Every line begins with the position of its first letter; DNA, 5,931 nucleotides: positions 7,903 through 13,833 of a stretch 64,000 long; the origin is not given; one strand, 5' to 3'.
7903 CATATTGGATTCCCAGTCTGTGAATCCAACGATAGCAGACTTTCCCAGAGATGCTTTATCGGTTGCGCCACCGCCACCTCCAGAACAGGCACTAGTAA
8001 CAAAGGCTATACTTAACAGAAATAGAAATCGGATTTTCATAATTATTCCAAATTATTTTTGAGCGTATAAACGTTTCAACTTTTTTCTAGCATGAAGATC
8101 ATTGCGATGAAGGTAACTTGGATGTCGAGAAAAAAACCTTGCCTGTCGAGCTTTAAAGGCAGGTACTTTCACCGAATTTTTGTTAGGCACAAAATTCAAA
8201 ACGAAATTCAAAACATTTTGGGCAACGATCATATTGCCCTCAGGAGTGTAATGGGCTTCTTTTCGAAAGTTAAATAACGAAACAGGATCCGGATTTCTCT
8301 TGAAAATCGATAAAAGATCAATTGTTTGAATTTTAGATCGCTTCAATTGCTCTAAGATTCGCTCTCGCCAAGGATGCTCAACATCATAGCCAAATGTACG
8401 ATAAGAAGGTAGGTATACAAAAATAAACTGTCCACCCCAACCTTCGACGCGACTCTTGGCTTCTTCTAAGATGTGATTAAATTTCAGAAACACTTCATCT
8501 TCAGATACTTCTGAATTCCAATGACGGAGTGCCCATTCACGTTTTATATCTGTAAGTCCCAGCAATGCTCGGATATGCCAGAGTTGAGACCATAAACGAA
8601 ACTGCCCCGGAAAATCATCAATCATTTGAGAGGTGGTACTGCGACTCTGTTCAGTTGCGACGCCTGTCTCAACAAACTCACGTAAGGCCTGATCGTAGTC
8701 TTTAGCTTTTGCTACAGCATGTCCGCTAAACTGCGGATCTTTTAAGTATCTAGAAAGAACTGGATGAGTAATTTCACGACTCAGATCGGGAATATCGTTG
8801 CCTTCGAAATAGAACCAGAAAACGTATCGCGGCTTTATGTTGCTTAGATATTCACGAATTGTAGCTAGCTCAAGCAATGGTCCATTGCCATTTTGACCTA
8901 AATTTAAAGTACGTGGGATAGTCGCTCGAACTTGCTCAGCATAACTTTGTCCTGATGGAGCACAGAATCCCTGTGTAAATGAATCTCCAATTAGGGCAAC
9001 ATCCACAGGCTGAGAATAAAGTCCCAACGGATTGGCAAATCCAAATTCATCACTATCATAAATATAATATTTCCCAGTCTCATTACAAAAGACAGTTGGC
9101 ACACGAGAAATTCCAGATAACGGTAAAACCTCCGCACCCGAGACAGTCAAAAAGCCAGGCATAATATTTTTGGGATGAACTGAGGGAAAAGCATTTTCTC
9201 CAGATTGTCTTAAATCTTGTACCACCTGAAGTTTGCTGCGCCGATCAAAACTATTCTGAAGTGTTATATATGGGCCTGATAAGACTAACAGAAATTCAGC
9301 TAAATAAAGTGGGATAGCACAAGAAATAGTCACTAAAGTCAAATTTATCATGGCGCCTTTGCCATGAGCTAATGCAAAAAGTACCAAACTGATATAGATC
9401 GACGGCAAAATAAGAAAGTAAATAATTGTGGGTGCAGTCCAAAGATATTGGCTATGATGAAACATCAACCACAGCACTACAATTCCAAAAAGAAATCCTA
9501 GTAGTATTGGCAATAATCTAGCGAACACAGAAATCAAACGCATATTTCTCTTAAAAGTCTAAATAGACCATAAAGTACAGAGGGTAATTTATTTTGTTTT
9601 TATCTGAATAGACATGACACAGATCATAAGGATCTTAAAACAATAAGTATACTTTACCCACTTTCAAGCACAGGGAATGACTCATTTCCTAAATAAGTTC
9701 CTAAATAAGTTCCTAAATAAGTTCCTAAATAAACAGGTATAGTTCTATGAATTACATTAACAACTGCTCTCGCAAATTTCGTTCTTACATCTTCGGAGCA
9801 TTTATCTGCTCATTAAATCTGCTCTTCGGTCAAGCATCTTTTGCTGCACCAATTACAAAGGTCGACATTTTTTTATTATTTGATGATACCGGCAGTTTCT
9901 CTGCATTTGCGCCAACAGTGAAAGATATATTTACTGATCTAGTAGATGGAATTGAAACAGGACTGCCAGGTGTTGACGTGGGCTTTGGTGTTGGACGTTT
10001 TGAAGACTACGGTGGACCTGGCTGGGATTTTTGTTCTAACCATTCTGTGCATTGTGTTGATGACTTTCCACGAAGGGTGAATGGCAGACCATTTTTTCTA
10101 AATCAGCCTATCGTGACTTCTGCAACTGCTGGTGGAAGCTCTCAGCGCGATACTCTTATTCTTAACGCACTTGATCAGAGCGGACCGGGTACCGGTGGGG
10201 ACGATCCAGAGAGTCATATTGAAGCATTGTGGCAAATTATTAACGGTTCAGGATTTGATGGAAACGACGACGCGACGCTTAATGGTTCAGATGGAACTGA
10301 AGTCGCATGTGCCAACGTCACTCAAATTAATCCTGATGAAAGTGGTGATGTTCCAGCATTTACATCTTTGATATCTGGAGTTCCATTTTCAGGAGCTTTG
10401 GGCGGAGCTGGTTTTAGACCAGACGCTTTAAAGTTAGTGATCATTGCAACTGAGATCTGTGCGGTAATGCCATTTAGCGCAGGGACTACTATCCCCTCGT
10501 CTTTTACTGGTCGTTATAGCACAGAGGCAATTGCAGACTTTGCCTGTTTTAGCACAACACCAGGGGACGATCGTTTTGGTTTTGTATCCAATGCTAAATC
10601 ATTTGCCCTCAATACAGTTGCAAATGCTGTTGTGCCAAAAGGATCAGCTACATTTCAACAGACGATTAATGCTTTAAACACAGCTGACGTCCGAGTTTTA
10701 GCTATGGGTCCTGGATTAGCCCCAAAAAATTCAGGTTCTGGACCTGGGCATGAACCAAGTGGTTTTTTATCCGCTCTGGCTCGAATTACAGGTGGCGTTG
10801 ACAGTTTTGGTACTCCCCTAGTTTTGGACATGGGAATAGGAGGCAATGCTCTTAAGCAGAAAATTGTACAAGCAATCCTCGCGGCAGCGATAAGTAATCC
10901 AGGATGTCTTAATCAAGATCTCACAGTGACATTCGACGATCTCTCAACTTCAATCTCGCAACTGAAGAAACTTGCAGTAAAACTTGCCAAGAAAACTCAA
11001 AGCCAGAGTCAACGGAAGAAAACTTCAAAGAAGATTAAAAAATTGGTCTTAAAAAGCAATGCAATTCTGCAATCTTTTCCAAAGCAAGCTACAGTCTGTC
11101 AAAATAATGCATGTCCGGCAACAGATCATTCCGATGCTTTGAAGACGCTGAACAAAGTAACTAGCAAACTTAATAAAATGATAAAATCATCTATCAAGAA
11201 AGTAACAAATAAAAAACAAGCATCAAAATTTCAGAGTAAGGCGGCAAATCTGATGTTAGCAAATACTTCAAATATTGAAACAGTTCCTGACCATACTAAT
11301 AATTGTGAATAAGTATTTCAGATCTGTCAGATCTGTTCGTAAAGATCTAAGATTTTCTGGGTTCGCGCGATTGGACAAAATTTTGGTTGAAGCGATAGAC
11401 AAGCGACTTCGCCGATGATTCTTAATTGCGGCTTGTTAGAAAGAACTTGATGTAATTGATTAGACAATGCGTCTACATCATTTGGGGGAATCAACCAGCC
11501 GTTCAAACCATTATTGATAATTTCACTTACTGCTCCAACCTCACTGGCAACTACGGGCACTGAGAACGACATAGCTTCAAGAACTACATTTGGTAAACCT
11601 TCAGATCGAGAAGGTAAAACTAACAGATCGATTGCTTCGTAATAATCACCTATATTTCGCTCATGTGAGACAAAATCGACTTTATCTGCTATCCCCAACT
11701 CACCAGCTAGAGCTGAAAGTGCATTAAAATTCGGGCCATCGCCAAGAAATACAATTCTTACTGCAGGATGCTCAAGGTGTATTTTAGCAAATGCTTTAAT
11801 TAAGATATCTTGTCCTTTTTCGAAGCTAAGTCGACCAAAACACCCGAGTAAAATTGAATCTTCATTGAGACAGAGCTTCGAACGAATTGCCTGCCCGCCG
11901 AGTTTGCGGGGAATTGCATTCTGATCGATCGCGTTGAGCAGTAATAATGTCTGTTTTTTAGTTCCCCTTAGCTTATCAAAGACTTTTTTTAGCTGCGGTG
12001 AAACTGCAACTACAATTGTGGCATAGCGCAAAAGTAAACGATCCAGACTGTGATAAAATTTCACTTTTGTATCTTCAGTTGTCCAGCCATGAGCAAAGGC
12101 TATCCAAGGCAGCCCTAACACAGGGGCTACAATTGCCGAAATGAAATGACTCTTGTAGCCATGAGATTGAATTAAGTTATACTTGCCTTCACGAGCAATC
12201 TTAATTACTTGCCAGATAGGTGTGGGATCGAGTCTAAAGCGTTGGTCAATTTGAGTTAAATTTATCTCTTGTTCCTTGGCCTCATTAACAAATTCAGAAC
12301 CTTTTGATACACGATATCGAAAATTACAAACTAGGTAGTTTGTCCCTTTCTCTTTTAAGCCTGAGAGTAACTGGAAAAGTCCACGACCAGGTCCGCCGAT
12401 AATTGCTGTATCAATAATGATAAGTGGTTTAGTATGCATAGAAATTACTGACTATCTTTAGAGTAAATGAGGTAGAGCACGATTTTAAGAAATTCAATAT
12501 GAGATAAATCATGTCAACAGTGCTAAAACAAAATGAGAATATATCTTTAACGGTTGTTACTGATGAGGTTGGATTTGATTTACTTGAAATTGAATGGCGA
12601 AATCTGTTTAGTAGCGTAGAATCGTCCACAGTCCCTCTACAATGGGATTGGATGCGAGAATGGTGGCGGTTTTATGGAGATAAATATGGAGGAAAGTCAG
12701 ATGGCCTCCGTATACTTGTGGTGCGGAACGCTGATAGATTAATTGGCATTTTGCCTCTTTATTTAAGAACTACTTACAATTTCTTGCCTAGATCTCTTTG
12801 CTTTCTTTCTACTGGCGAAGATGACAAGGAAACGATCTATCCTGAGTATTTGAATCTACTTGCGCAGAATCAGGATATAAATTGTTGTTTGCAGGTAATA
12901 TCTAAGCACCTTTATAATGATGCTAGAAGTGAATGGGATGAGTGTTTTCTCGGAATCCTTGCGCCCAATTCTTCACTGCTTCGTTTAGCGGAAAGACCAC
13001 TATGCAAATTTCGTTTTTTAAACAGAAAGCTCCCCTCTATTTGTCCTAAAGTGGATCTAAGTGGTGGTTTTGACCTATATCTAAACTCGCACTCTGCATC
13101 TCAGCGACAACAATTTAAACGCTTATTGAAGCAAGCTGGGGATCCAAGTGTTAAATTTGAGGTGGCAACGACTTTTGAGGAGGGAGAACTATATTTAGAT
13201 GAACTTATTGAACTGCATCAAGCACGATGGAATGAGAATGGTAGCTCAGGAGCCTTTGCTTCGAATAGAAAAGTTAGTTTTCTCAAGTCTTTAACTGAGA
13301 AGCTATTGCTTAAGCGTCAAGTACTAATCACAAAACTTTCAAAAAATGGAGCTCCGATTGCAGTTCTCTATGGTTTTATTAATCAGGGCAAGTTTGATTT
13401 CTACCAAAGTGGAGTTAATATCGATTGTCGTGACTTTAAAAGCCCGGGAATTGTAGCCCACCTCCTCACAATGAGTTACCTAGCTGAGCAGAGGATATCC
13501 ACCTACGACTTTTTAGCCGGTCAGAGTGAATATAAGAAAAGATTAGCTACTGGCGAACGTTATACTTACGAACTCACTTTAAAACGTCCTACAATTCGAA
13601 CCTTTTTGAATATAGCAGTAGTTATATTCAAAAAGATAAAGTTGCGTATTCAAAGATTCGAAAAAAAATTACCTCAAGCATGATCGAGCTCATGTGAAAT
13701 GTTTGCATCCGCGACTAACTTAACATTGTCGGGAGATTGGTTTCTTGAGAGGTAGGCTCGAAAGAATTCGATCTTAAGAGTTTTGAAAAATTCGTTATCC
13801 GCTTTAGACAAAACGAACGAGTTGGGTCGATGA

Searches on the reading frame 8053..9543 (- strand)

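Call 112: search_protein_families(library=pfam, proteins=[window:8053-9543:-], max_evalue=0.00001)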
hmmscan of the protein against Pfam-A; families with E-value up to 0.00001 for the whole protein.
window:8053-9543:- (496 aa): 1 family
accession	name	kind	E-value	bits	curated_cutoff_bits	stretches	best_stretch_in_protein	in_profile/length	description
PF13472.12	Lipase_GDSL_2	-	5.5e-06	27.4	32.9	0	185-250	2-74/178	GDSL-like Lipase/Acylhydrolase family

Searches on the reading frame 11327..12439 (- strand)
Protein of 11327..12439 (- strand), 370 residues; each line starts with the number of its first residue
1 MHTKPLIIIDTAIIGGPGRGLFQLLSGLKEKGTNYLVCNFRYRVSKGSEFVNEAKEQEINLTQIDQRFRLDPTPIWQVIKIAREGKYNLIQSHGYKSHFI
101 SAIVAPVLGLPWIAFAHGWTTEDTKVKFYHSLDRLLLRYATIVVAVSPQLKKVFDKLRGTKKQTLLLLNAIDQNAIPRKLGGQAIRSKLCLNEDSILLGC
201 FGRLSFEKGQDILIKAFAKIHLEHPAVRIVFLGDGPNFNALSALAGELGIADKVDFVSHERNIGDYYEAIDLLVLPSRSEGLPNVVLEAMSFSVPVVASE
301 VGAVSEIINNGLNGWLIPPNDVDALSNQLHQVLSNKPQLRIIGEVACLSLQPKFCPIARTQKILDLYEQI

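Call 112: search_protein_families(library=pfam, proteins=[window:11327-12439:-], max_evalue=0.00001)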
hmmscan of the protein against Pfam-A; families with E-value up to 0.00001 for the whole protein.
window:11327-12439:- (370 aa): 5 families
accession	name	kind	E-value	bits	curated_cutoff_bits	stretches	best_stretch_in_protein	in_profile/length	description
PF00534.26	Glycos_transf_1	-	4.2e-40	137.5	26.4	1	184-343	4-166/172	Glycosyl transferases group 1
PF13692.12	Glyco_trans_1_4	-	7.1e-36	124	27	1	197-335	3-142/142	Glycosyl transferases group 1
PF13439.12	Glyco_transf_4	-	5.1e-14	53.1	28.5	1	14-172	1-167/170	Glycosyltransferase Family 4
PF20706.3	GT4-conflict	-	1.1e-09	38.2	26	1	129-305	136-317/385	Family 4 Glycosyltransferase in conflict systems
PF13579.12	Glyco_trans_4_4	-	1e-08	36.1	29.7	1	56-151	37-139/158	Glycosyl transferase 4-like domain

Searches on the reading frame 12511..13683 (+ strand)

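Call 112: search_protein_families(library=pfam, proteins=[window:12511-13683:+], max_evalue=0.00001)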
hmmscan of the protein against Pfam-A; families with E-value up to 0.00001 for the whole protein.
window:12511-13683:+ (390 aa): 1 family
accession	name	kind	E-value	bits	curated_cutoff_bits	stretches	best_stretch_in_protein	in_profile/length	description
PF13480.13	Acetyltransf_6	-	3.9e-23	82.6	22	1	197-343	2-143/143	Acetyltransferase (GNAT) domain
